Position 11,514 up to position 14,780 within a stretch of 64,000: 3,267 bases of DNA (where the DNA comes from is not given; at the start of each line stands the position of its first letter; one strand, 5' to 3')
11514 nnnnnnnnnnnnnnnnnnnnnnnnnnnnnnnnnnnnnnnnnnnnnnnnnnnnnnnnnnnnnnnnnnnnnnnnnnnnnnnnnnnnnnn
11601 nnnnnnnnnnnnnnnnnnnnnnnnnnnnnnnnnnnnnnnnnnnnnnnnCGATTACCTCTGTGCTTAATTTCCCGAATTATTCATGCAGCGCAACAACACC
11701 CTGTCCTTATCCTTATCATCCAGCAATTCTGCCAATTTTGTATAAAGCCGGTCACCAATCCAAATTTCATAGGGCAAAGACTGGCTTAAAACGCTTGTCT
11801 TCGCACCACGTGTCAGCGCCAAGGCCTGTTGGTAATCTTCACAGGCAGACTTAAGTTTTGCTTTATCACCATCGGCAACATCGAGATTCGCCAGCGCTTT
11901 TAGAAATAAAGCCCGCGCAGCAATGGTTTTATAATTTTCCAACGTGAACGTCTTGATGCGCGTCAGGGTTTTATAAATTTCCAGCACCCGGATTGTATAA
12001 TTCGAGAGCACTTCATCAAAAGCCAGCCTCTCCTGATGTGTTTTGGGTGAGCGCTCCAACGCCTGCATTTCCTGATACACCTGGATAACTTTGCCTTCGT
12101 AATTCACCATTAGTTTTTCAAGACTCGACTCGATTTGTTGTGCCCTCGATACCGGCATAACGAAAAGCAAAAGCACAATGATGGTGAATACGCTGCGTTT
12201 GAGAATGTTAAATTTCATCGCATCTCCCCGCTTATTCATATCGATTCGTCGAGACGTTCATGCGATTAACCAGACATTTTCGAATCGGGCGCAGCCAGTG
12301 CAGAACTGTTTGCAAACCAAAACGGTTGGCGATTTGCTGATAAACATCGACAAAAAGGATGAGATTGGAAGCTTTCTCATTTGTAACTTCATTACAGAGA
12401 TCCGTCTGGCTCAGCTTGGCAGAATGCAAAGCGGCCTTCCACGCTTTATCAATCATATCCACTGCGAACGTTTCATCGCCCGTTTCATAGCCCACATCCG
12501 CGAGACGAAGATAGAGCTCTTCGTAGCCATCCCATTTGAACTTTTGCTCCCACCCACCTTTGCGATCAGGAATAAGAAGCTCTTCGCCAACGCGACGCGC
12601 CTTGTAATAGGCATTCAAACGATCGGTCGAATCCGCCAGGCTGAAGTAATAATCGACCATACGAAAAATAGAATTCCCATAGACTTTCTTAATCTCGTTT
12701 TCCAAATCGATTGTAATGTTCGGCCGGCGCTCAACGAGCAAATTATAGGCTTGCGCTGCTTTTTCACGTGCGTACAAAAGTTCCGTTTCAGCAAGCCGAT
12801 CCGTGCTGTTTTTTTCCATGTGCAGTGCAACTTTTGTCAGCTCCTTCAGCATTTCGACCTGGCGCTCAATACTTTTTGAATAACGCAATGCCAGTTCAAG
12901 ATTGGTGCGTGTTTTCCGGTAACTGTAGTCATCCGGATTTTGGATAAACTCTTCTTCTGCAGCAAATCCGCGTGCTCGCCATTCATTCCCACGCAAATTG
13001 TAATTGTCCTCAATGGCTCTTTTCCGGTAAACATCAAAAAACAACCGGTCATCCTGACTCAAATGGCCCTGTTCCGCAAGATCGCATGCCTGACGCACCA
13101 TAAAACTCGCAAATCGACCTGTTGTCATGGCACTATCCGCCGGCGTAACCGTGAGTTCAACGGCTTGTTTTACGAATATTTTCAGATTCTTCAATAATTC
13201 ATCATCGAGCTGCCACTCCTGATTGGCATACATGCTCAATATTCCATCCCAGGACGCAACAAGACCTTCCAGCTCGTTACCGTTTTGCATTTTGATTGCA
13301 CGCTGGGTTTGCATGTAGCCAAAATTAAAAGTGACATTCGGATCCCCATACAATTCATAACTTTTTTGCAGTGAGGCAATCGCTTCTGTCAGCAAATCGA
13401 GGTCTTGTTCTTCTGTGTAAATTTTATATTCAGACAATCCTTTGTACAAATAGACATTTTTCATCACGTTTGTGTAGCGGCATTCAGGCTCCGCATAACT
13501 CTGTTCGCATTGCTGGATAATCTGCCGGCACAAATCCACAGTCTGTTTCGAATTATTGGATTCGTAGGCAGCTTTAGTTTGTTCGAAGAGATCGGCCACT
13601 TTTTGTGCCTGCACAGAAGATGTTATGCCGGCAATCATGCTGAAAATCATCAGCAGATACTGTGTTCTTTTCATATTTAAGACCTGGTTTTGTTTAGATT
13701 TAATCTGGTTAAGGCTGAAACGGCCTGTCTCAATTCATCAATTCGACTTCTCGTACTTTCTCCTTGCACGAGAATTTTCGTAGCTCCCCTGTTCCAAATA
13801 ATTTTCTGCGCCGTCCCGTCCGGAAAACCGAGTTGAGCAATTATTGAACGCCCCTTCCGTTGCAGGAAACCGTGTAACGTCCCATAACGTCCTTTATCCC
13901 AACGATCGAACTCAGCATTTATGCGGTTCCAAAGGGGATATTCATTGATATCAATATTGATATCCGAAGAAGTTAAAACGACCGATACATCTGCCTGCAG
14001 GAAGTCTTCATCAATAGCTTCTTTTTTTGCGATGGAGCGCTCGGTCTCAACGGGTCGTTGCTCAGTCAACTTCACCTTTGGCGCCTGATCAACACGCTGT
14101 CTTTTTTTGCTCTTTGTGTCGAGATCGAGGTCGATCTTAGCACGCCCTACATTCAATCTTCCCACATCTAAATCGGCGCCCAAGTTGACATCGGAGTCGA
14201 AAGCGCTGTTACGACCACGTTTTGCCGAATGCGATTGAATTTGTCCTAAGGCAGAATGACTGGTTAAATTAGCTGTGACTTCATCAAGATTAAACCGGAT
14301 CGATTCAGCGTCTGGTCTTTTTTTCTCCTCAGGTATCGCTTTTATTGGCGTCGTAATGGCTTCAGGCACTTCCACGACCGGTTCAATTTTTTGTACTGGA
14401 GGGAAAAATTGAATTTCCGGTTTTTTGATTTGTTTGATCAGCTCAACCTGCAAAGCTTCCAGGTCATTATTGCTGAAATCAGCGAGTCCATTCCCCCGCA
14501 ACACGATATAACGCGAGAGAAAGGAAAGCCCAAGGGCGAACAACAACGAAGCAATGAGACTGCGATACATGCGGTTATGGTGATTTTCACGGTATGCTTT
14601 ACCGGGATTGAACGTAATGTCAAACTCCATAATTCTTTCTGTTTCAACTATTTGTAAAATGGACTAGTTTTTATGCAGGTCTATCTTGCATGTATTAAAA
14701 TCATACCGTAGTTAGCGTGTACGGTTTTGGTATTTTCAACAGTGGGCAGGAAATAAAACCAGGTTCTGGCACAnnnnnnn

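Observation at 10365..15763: Five-gene cluster of exported or membrane proteins with no recognisable family, containing a duplicated ~150-aa module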

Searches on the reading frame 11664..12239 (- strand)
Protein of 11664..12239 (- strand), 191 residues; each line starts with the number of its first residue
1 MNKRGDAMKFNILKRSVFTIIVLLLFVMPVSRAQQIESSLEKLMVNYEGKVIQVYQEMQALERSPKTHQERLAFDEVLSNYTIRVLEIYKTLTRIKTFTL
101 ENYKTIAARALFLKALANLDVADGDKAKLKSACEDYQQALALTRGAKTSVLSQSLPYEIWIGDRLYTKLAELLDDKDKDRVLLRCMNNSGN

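Call 3: search_protein_families(library=pfam, proteins=[window:11664-12239:-], max_evalue=1)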
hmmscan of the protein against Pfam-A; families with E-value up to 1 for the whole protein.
window:11664-12239:- (191 aa): 2 families
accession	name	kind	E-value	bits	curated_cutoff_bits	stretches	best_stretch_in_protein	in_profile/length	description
PF08141.18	SspH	-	0.042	14.5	25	1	28-52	1-25/58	Small acid-soluble spore protein H family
PF01781.23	Ribosomal_L38e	-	0.11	13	27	1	93-158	5-62/68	Ribosomal L38e protein family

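Call 4: search_protein_families(library=ncbifam, proteins=[window:11664-12239:-], max_evalue=1)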
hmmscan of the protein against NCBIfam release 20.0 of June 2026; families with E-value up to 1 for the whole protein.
window:11664-12239:- (191 aa): 1 family
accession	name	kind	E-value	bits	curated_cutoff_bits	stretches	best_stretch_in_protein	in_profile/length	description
NF038113.1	T9SSA_dep_M36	equivalog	0.0076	14.4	885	1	20-153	3-133/869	T9SS-dependent M36 family metallopeptidase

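Call 39: search_solved_structures(query=A6, max_evalue=10)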
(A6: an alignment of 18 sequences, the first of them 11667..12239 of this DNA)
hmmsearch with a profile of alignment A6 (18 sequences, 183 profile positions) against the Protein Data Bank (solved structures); distinct sequences matched with E-value up to 10: 28.
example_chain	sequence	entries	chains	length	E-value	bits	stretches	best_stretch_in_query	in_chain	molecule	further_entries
7obi_A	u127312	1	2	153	2.6e-05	27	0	105-134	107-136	CTPR-rv4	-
3kd7_A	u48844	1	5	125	0.0025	20.5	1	114-134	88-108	CTPR390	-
2wqh_A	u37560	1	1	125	0.015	18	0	108-135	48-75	CTPR3Y3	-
1w3b_A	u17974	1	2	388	0.019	17.6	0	99-133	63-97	UDP-N-ACETYLGLUCOSAMINE--PEPTIDE N-ACETYLGLUCOSAMINYLTRANSFERASE 110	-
6eou_A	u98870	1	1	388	0.043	16.5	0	99-133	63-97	UDP-N-acetylglucosamine--peptide N-acetylglucosaminyltransferase 110 kDa subunit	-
9gzg_A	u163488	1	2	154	0.12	15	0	109-133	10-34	Engineered CTPR protein with glutamic acids for conductivity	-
6vfj_B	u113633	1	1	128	0.27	13.9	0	108-135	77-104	I53_dn5B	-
7yeh_B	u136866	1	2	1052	0.31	13.7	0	99-133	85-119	UDP-N-acetylglucosamine--peptide N-acetylglucosaminyltransferase 110 kDa subunit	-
7yea_A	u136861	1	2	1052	0.31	13.7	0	99-133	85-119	UDP-N-acetylglucosamine--peptide N-acetylglucosaminyltransferase 110 kDa subunit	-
6q3q_A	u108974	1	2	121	0.31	13.7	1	111-145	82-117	Outer envelope protein 64, mitochondrial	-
7ntf_A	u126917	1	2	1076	0.32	13.7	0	99-133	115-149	Isoform 1 of UDP-N-acetylglucosamine--peptide N-acetylglucosaminyltransferase 110 kDa subu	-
6hpg_A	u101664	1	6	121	0.36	13.5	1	111-145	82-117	Outer envelope protein 64, mitochondrial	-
7ank_B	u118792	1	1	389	0.43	13.2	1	22-73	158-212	Alpha-actinin-2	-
1hci_A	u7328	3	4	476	0.53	12.9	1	23-73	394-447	ALPHA-ACTININ 2 | Alpha-actinin-2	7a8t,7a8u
6vl6_A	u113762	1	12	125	0.55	12.9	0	108-133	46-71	T33_dn2A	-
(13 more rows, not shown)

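Call 69: search_protein_families(library=padloc, proteins=[window:11667-12239:-], max_evalue=0.1)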
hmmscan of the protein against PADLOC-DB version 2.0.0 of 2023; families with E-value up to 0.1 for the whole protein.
window:11667-12239:- (191 aa): 0 families

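Call 70: search_protein_families(library=phrogs, proteins=[window:11667-12239:-], max_evalue=0.1)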
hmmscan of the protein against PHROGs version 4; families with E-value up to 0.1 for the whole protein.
window:11667-12239:- (191 aa): 1 family
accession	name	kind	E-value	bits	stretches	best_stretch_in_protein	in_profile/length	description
phrog_31010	-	unknown function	0.019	16.1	1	57-149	30-123/139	-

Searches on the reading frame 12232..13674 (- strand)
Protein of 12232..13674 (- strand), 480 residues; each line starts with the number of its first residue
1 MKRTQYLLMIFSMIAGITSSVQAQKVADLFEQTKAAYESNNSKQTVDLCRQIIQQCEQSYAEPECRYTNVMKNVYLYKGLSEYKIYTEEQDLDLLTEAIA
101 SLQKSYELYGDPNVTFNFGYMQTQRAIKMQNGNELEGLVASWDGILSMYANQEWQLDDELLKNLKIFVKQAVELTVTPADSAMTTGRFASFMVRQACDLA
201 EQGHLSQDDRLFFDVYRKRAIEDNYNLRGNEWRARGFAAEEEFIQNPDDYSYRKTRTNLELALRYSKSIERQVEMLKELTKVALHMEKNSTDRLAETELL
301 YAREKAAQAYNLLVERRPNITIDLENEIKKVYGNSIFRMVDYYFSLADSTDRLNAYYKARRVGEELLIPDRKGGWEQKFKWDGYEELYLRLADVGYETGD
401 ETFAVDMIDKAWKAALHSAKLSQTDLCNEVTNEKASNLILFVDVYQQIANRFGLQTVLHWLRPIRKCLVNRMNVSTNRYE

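Call 3: search_protein_families(library=pfam, proteins=[window:12232-13674:-], max_evalue=1)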
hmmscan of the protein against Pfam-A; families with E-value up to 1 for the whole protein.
window:12232-13674:- (480 aa): 2 families
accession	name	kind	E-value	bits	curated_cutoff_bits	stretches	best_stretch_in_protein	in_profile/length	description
PF08410.15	DUF1737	-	0.0073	16.6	24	1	83-119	4-40/53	Domain of unknown function (DUF1737)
PF20130.4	DUF6520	-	0.084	13.7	25.4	1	1-81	1-78/83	Family of unknown function (DUF6520)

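Call 4: search_protein_families(library=ncbifam, proteins=[window:12232-13674:-], max_evalue=1)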
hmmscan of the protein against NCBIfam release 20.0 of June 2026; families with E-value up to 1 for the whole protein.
window:12232-13674:- (480 aa): 0 families

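Call 17: find_homologous_proteins(query=window:12235-13674:-)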
Query window:12235-13674:- (480 aa): 83 proteins with E <= 0.001 among 7594 candidates.
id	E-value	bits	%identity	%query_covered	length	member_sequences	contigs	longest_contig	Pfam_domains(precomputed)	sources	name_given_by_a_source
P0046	0.0e+0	1014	94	100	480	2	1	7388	-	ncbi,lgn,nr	ncbi:MAG: hypothetical protein DWQ10_02685 [Calditrichaeota bacterium]|nr:MAG: hypothetical protein 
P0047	4.4e-273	924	86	99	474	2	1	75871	-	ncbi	-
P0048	4.2e-245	832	78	97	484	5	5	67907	-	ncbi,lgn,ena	-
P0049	1.4e-239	814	76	96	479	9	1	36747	-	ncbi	-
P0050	3.3e-235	799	73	98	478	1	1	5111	-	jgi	jgi:hypothetical protein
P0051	9.0e-235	798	74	98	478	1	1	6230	-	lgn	-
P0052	1.2e-233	794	73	98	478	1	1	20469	-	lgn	-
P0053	2.7e-232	790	73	96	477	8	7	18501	-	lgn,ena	-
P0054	4.5e-232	789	72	99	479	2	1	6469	-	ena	-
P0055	4.5e-230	782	71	98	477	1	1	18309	-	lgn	-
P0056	6.1e-229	778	73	95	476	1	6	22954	-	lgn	-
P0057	1.1e-228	778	71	100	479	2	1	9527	-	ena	-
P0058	3.2e-226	770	70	99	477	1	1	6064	-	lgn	-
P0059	2.0e-207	708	75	86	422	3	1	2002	-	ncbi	ncbi:MAG: hypothetical protein ACE5I1_26700, partial [bacterium]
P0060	8.9e-186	636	60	99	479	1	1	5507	-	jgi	jgi:hypothetical protein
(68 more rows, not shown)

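Call 18: search_solved_structures(query=A2, max_evalue=10)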
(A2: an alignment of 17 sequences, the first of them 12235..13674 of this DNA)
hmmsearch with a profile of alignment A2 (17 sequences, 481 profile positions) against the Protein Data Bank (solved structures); distinct sequences matched with E-value up to 10: 1.
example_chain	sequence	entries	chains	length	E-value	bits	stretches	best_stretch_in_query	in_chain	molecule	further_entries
6ek7_A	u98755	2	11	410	0.13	14.1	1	381-449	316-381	YaxA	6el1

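Call 32: predict_structure(alignment_id=A4)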
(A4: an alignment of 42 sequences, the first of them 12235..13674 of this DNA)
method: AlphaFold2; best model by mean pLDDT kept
length: 480 residues; sequences in the alignment: 42
mean_pLDDT: 87.9   pTM: 0.67
mean pLDDT of the five models: 87.9, 86.8, 85.6, 85.0, 84.9
residues with pLDDT >= 90: 289; 70-90: 160; 50-70: 27; < 50: 4
segments of 3 or more residues with pLDDT < 50: 478-480
pLDDT, mean of each block of 10 residues (from residue 1): 73 64 73 90 92 82 76 92 93 94 90 94 91 89 94 90 94 78 75 93 90 91 80 87 91 93 88 95 91 83 96 87 93 96 85 90 93 89 93 93 94 92 86 89 94 93 91 61
secondary structure, 60 per line:
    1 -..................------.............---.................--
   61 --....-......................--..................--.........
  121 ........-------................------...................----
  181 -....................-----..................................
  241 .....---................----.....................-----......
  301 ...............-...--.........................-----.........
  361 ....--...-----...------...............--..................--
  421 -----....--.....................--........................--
elements in order: H2-19 H26-38 H42-58 H63-66 H68-89 H92-109 H112-128 H136-151 H158-176 H182-201 H207-245 H249-264 H269-289 H295-315 H322-346 H352-364 E367-369 E375-377 H384-398 H401-418 H426-429 H432-452 H455-478

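Call 69: search_protein_families(library=padloc, proteins=[window:12235-13674:-], max_evalue=0.1)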
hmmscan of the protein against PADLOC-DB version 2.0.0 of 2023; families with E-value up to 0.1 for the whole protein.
window:12235-13674:- (480 aa): 0 families

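Call 70: search_protein_families(library=phrogs, proteins=[window:12235-13674:-], max_evalue=0.1)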
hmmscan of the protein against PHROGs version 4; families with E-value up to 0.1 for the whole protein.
window:12235-13674:- (480 aa): 2 families
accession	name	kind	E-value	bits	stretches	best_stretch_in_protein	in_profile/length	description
phrog_32896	-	unknown function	0.00043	21.1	1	88-112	3-27/59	-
phrog_13110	-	unknown function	0.056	14.3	0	228-298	5-77/154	-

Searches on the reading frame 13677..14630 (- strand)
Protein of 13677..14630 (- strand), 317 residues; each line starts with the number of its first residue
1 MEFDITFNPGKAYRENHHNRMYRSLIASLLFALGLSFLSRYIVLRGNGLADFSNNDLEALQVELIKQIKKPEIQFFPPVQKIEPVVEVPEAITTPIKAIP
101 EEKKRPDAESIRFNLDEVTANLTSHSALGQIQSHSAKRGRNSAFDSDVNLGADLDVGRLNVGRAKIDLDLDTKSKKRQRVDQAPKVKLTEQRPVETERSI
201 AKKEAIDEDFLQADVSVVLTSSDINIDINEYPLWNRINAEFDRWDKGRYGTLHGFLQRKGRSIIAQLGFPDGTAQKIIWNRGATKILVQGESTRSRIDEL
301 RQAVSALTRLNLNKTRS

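Call 3: search_protein_families(library=pfam, proteins=[window:13677-14630:-], max_evalue=1)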
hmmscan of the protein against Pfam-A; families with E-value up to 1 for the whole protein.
window:13677-14630:- (317 aa): 0 families

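Call 4: search_protein_families(library=ncbifam, proteins=[window:13677-14630:-], max_evalue=1)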
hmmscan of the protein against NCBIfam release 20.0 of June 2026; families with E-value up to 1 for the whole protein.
window:13677-14630:- (317 aa): 0 families

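Call 20: search_solved_structures(query=A3, max_evalue=10)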
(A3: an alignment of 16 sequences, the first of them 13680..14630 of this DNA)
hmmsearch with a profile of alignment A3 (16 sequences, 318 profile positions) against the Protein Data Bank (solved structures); distinct sequences matched with E-value up to 10: 1.
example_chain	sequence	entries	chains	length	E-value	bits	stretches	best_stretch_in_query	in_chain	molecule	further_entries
8j69_A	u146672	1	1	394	2.9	10.7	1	84-202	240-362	HORMA domain-containing protein 1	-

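Call 52: search_protein_families(library=pfam, alignment_id=A3, max_evalue=10)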
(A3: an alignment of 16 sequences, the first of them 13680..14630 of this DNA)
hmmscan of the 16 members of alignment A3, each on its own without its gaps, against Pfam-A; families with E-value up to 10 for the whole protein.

A. member 1, window:13680-14630:- (317 aa): 0 families

B. families by the number of members that match (of 16 scanned): 6 families
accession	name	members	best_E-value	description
PF21712.3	RASSF8-10_RA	1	0.064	Ras association domain-containing protein 8/10, RA domain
PF05448.18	AXE1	1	0.13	Acetyl xylan esterase (AXE1)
PF00081.27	Sod_Fe_N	1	0.19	Iron/manganese superoxide dismutases, alpha-hairpin domain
PF06894.17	Phage_TAC_2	1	0.21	Bacteriophage lambda tail assembly chaperone, TAC, protein G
PF02439.20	Adeno_E3_CR2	1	0.59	Adenovirus E3 region protein CR2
PF18035.6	Bap31_Bap29_C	1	0.9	Bap31/Bap29 cytoplasmic coiled-coil domain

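Call 69: search_protein_families(library=padloc, proteins=[window:13680-14630:-], max_evalue=0.1)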
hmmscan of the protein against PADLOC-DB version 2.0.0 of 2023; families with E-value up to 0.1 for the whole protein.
window:13680-14630:- (317 aa): 0 families

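Call 70: search_protein_families(library=phrogs, proteins=[window:13680-14630:-], max_evalue=0.1)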
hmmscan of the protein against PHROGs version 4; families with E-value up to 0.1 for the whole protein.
window:13680-14630:- (317 aa): 1 family
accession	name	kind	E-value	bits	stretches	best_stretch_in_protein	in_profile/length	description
phrog_32276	-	unknown function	0.073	13.7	0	5-91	98-182/220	-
